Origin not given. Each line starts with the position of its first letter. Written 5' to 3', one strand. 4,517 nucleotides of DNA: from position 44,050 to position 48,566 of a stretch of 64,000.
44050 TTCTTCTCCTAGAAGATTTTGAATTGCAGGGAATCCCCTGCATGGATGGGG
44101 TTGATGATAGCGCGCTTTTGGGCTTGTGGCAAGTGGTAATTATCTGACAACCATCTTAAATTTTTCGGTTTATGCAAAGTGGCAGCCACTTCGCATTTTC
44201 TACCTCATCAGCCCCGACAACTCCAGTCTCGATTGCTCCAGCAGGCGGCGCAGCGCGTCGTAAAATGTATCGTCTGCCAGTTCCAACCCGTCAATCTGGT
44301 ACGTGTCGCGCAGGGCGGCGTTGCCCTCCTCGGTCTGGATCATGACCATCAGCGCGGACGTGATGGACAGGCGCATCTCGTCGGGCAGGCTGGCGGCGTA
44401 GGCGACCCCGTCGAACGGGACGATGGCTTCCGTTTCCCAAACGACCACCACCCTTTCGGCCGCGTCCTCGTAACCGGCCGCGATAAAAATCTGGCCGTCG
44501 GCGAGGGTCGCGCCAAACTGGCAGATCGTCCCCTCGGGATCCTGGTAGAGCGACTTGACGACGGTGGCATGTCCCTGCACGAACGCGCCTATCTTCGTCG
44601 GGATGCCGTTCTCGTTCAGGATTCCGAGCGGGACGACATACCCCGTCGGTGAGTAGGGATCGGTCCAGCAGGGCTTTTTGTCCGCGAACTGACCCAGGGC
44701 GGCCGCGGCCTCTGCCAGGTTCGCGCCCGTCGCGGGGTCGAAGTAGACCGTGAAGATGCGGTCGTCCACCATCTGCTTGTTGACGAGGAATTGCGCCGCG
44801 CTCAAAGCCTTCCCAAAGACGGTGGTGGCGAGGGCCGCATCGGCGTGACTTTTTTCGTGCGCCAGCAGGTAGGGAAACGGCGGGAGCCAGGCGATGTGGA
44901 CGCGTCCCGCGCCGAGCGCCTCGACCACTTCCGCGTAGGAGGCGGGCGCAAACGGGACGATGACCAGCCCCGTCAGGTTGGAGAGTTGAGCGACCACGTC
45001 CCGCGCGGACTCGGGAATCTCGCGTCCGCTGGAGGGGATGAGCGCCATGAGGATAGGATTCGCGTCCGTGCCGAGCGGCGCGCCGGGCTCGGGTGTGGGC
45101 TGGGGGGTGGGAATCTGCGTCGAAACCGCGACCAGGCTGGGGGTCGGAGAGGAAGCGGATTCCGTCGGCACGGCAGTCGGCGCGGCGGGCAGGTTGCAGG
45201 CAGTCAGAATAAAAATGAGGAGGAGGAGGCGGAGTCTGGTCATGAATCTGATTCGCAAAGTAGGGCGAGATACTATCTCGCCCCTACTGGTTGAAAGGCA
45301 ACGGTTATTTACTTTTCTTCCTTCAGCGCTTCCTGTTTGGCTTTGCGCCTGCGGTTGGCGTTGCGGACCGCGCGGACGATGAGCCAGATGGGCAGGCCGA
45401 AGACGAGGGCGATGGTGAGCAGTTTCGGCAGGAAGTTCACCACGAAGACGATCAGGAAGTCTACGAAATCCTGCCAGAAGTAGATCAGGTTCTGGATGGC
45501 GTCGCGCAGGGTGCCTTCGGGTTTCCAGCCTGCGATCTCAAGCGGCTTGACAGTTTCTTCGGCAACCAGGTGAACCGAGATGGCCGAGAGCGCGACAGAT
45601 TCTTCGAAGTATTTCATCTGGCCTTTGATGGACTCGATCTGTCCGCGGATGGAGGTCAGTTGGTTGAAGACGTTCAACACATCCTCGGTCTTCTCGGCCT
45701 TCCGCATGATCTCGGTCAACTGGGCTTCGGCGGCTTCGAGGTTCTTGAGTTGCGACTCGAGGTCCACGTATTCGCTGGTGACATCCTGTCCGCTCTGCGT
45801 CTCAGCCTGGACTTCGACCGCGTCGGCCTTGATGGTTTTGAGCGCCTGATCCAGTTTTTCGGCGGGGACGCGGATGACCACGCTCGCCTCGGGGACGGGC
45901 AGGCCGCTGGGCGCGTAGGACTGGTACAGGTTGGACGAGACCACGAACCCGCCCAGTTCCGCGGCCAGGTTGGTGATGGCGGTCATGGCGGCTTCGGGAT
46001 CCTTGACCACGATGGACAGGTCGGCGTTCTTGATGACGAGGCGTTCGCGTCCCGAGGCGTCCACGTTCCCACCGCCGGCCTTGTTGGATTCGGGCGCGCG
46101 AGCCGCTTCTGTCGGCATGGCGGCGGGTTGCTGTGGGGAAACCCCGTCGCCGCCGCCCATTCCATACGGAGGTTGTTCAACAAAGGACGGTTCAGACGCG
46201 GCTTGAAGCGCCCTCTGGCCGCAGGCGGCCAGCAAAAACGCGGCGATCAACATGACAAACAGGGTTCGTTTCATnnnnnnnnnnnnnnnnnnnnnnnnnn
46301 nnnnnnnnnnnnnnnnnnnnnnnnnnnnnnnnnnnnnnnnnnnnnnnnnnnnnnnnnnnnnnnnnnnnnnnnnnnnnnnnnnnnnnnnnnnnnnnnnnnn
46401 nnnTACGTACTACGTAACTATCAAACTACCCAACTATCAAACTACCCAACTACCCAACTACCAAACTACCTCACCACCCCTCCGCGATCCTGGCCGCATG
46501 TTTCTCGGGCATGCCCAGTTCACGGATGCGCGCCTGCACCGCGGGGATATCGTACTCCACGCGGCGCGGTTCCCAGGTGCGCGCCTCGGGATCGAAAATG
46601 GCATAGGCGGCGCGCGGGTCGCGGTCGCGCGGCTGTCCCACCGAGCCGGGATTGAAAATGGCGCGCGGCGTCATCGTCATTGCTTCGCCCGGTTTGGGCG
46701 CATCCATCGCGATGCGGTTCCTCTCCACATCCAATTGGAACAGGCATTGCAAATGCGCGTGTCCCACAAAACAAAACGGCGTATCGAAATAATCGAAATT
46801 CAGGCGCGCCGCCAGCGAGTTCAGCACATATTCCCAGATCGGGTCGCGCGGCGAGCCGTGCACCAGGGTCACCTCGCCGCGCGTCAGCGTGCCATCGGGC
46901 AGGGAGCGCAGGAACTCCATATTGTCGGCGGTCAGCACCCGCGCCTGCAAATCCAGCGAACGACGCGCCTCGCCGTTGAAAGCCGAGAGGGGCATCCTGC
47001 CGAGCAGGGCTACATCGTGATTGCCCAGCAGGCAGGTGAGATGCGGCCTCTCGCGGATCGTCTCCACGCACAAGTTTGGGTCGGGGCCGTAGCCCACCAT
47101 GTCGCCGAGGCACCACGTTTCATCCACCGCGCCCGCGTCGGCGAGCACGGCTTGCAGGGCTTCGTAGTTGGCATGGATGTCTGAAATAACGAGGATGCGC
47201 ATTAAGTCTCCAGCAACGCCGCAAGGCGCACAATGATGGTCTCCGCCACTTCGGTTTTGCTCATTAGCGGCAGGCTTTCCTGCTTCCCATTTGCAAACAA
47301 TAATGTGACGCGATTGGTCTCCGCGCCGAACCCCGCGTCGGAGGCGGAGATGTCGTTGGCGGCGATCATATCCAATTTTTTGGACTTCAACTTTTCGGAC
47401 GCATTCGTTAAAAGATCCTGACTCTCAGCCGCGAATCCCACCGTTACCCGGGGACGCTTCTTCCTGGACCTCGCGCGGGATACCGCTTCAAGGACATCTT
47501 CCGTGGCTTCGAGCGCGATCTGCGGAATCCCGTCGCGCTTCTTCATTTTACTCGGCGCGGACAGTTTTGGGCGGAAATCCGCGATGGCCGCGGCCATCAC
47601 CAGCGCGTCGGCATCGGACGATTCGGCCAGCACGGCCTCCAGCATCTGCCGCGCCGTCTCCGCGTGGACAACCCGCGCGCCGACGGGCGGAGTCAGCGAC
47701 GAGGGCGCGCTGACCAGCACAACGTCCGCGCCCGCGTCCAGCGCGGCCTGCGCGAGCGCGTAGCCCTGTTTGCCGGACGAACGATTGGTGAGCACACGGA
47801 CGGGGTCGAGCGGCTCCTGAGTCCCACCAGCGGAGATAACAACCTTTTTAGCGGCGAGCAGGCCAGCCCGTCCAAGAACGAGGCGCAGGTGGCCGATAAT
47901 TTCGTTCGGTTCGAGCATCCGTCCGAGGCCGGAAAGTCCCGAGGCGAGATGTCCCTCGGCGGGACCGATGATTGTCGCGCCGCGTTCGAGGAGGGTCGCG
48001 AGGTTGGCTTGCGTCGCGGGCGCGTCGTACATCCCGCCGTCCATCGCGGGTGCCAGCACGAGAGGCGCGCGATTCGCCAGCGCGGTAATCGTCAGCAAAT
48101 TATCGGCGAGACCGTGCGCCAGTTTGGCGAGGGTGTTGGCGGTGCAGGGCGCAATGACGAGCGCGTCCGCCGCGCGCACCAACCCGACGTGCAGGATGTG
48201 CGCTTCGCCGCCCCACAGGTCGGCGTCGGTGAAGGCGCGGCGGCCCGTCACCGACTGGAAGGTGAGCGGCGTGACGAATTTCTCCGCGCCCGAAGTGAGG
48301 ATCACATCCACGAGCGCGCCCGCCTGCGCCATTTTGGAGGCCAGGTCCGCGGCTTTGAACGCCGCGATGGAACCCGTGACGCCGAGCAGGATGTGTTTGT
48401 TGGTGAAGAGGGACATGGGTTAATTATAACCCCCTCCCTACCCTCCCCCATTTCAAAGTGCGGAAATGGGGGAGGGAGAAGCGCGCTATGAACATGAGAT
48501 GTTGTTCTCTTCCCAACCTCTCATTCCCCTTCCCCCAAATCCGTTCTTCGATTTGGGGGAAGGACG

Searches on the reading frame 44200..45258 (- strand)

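Call 78: search_protein_families(library=pfam, proteins=[window:44200-45258:-], max_evalue=0.001)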
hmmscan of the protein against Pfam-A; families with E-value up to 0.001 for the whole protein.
window:44200-45258:- (352 aa): 1 family
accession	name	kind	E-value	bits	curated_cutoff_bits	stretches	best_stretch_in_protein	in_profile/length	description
PF12974.12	Phosphonate-bd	-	5.8e-29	101.6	27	1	75-331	5-240/242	ABC transporter, phosphonate, periplasmic substrate-binding protein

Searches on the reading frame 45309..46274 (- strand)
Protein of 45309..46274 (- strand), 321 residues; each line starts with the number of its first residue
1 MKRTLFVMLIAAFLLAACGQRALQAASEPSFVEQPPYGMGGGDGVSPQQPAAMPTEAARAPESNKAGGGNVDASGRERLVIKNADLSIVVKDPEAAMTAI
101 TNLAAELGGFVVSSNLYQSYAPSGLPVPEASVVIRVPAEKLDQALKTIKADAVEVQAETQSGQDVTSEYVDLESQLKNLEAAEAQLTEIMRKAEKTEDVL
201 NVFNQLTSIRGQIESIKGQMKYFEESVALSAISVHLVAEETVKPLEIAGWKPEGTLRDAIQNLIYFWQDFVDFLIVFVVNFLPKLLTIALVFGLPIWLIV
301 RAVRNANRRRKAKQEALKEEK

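Call 78: search_protein_families(library=pfam, proteins=[window:45309-46274:-], max_evalue=0.001)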
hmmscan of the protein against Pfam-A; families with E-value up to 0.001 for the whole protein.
window:45309-46274:- (321 aa): 1 family
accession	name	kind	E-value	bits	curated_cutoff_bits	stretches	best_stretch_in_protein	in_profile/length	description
PF14257.11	DUF4349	-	1.2e-50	172.2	27.7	1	78-297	1-213/213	Domain of unknown function (DUF4349)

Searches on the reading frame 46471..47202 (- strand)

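Call 78: search_protein_families(library=pfam, proteins=[window:46471-47202:-], max_evalue=0.001)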
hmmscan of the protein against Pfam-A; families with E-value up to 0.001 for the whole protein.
window:46471-47202:- (243 aa): 3 families
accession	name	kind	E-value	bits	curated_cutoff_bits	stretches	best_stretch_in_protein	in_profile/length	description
PF12850.12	Metallophos_2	-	4.8e-16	59.6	27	1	1-206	1-152/154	Calcineurin-like phosphoesterase superfamily domain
PF00149.33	Metallophos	-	7.8e-13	49.7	21.5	1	1-122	1-117/191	Calcineurin-like phosphoesterase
PF06874.16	FBPase_2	-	0.0005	18.9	27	0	25-68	183-226/639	Firmicute fructose-1,6-bisphosphatase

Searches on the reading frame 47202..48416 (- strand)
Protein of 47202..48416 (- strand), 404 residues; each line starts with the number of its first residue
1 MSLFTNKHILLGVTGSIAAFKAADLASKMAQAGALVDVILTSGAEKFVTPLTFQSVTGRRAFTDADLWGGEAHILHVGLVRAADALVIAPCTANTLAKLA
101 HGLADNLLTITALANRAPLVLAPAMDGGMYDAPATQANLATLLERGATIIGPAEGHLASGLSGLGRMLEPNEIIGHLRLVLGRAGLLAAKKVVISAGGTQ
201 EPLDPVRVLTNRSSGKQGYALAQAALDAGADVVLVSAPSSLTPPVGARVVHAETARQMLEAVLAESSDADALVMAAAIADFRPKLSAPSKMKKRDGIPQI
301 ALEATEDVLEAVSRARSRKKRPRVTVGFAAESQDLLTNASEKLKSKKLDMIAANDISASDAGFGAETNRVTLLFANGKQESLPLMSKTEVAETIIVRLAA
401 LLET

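Call 78: search_protein_families(library=pfam, proteins=[window:47202-48416:-], max_evalue=0.001)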
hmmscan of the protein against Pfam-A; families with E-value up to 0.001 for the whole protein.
window:47202-48416:- (404 aa): 2 families
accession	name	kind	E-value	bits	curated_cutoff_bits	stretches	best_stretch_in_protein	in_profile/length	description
PF04127.22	DFP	-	3.8e-66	222.9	22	1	187-373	1-186/186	DNA/pantothenate metabolism flavoprotein C-terminal domain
PF02441.25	Flavoprotein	-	1.7e-34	119.2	22.7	1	7-177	1-158/162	Flavoprotein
